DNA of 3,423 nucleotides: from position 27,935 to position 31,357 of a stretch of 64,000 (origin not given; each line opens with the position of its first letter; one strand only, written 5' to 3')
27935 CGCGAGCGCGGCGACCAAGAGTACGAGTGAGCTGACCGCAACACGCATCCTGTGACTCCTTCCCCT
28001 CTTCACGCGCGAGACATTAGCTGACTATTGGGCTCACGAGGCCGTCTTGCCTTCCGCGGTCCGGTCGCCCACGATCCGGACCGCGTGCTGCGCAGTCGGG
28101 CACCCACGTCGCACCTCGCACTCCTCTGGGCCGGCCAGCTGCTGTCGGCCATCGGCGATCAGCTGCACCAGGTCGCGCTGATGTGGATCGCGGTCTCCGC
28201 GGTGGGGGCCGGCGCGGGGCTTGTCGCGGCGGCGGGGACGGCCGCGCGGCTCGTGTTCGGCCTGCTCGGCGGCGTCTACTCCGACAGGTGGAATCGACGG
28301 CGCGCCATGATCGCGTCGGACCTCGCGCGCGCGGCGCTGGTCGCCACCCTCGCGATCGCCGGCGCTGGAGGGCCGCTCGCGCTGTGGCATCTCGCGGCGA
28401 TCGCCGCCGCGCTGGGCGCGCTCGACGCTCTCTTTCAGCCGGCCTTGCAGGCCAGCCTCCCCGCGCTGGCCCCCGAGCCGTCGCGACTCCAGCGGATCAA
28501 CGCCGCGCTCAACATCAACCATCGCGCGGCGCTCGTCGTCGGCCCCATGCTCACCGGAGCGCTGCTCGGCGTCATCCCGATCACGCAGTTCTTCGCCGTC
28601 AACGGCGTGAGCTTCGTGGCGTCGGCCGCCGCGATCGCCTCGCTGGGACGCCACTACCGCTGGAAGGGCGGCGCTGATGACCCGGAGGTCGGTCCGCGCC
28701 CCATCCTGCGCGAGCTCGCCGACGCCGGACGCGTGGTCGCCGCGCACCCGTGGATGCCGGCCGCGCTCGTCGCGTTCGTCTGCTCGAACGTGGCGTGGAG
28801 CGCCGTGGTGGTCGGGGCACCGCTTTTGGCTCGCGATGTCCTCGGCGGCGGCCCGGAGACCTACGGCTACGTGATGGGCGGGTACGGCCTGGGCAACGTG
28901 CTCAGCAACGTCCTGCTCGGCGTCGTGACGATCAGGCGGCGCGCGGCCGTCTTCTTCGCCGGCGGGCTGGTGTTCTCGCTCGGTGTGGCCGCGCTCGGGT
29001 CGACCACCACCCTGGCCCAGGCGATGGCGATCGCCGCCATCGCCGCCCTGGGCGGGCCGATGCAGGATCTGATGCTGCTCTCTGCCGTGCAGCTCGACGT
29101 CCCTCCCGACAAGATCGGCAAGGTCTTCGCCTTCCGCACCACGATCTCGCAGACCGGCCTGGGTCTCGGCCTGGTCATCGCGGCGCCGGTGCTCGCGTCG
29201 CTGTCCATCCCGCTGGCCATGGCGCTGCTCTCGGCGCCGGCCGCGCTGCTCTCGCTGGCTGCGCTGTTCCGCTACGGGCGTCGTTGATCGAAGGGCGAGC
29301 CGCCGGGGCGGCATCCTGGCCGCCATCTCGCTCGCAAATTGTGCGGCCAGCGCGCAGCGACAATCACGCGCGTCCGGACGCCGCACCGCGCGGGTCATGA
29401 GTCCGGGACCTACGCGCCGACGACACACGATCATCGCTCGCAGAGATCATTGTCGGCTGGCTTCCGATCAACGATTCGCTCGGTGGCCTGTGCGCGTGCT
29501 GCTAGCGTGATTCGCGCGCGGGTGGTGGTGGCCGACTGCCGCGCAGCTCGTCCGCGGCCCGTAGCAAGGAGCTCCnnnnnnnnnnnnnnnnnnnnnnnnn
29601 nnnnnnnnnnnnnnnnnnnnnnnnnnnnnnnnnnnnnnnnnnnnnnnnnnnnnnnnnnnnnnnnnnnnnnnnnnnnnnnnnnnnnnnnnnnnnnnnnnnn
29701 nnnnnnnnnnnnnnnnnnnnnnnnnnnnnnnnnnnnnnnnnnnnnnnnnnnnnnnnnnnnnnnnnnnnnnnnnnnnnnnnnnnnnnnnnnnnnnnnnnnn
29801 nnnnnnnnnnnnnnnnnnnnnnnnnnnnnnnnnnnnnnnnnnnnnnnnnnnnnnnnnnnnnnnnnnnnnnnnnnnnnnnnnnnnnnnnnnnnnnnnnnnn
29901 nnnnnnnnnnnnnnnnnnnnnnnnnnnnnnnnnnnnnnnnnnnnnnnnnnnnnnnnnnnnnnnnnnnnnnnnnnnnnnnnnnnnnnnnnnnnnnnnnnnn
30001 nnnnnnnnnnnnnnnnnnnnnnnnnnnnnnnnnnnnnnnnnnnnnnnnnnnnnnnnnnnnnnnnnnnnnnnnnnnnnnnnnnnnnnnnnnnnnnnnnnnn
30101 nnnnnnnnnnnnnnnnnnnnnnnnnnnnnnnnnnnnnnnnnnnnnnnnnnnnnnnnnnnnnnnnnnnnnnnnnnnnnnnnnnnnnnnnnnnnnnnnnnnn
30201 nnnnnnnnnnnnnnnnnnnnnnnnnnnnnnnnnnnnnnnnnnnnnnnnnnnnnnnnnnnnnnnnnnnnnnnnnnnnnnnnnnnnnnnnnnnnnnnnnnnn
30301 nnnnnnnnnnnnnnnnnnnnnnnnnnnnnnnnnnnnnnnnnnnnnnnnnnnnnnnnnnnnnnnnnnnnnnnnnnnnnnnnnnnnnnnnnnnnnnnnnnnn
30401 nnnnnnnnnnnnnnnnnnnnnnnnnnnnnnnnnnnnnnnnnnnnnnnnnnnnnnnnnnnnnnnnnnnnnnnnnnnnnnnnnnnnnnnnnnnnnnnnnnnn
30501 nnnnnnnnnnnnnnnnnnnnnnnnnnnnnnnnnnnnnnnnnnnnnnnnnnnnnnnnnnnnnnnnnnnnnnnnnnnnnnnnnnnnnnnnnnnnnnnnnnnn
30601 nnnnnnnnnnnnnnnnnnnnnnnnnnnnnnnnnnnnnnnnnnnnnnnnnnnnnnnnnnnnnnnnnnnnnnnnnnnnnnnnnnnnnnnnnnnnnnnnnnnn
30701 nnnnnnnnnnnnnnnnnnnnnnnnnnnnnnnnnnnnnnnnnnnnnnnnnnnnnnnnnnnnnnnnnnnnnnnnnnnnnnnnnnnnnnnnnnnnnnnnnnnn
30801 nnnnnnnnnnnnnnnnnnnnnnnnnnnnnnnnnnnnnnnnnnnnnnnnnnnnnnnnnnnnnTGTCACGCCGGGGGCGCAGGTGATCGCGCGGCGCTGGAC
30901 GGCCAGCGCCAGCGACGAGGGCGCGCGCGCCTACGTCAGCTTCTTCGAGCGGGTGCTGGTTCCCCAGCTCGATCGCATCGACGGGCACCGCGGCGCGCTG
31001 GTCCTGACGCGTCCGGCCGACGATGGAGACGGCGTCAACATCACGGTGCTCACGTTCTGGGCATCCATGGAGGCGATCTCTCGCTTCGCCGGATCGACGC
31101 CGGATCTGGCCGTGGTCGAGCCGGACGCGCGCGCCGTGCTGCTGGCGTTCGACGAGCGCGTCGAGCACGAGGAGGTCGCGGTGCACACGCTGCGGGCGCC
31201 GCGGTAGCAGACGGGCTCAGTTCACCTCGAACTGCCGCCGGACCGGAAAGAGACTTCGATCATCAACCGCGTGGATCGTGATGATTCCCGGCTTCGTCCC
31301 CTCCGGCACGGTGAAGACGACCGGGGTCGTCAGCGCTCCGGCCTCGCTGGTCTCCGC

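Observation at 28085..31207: Split SznF-like architecture: heme-oxygenase-like diiron enzyme and metal-binding cupin as translationally coupled genes, with an ABM monooxygenase and an MFS exporter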

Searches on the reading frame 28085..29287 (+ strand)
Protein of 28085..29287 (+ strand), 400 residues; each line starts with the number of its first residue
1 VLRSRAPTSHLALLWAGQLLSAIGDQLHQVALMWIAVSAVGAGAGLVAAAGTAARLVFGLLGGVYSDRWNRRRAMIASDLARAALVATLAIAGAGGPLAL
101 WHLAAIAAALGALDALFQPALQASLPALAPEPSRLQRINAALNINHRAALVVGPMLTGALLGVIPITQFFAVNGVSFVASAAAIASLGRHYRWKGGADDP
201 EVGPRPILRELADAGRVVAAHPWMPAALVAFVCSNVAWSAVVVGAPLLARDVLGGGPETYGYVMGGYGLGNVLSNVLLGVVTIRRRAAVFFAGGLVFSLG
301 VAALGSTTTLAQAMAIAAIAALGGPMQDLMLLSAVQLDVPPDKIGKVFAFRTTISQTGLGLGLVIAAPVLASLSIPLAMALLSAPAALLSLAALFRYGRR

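Call 3: search_protein_families(library=pfam, proteins=[window:28085-29287:+], max_evalue=0.1)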
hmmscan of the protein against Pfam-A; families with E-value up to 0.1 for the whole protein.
window:28085-29287:+ (400 aa): 2 families
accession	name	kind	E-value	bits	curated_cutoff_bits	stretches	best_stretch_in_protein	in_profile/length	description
PF07690.21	MFS_1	-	9.6e-32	110.7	33.4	2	14-362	1-346/347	Major Facilitator Superfamily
PF05977.19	MFS_3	-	3.4e-23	82.3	27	1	11-394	12-389/524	Transmembrane secretion effector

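Call 4: search_protein_families(library=ncbifam, proteins=[window:28085-29287:+], max_evalue=0.1)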
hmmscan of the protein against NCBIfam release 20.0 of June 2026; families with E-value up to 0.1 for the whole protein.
window:28085-29287:+ (400 aa): 9 families
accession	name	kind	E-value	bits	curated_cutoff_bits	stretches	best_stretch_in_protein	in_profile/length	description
TIGR00900.1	2A0121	subfamily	8.5e-46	156.9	319.6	1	12-373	2-363/364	H+ Antiporter protein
NF012178.0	tet_MFS_V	exception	2.4e-19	69.8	640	1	19-376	18-377/409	tetracycline efflux MFS transporter Tet(V)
NF000154.1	macrolide_MefEN2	exception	7.8e-14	51.8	800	1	9-365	6-360/401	macrolide efflux MFS transporter Mef(En2)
NF007792.0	PRK10489.1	equivalog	1.1e-13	51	324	1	44-387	54-389/419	enterobactin transporter EntS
NF000245.1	macrolide_MefA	exception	1.4e-12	47.4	675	1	13-367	13-367/405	macrolide efflux MFS transporter Mef(A)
NF000051.1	macrolide_MefB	exception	1.1e-11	44.3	800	1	8-375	8-374/409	macrolide efflux MFS transporter Mef(B)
NF000246.1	macrolide_MefC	exception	1.1e-09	37.9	870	1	12-369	11-368/407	macrolide efflux MFS transporter Mef(C)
NF052575.1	MFS_efflux_Tap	equivalog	6.8e-09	35.2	625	1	11-395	6-393/401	multidrug efflux MFS transporter Tap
NF006386.0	PRK08633.1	equivalog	4e-05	21.5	1221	1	13-369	13-381/1147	acyl-[ACP]--phospholipid O-acyltransferase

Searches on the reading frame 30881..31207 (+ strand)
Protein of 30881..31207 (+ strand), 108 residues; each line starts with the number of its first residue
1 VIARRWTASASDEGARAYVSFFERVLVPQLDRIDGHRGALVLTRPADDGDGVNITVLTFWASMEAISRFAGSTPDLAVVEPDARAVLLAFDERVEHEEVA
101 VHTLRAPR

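Call 3: search_protein_families(library=pfam, proteins=[window:30881-31207:+], max_evalue=0.1)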
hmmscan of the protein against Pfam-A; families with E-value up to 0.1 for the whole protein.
window:30881-31207:+ (108 aa): 2 families
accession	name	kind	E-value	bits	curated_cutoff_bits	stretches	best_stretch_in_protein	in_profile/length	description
PF03992.22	ABM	-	0.011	16.4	23.1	1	11-73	11-70/78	Antibiotic biosynthesis monooxygenase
PF10246.15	MRP-S35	-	0.053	13.9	25.1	1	40-88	49-99/105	Mitochondrial ribosomal protein MRP-S35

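Call 4: search_protein_families(library=ncbifam, proteins=[window:30881-31207:+], max_evalue=0.1)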
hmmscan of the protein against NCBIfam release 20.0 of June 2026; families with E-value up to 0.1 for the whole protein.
window:30881-31207:+ (108 aa): 0 families

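Call 33: search_protein_families(library=ncbifam, proteins=[window:30881-31207:+], max_evalue=0.00001)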
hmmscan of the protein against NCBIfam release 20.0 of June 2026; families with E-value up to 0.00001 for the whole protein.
window:30881-31207:+ (108 aa): 0 families

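Call 79: find_homologous_proteins(query=window:30881-31204:+, max_evalue=0.001)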
Query window:30881-31204:+ (108 aa): 36 proteins with E <= 0.001 among 42 candidates.
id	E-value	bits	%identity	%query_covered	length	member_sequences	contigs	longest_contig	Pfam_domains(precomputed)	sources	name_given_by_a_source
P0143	2.0e-59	216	95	99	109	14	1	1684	-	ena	-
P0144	8.7e-52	191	86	98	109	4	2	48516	-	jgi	jgi:heme-degrading monooxygenase HmoA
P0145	1.5e-47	177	80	100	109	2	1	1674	-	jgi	-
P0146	2.8e-47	177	81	100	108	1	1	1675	-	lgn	-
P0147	7.7e-46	172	80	99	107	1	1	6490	-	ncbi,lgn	-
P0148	2.5e-37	145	68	99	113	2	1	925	-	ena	-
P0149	3.5e-37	144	71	97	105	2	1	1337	-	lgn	-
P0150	1.9e-36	142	69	97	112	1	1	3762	-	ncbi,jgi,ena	-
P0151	4.1e-36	141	68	94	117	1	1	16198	-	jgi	jgi:heme-degrading monooxygenase HmoA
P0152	4.9e-36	141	67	99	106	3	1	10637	-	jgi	-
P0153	1.5e-35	139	69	97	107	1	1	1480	-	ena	-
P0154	4.6e-34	134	65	98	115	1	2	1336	-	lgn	-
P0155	7.1e-34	134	64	99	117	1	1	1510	-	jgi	jgi:heme-degrading monooxygenase HmoA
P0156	2.6e-33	132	63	96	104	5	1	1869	-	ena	-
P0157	1.5e-32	129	62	98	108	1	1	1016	-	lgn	-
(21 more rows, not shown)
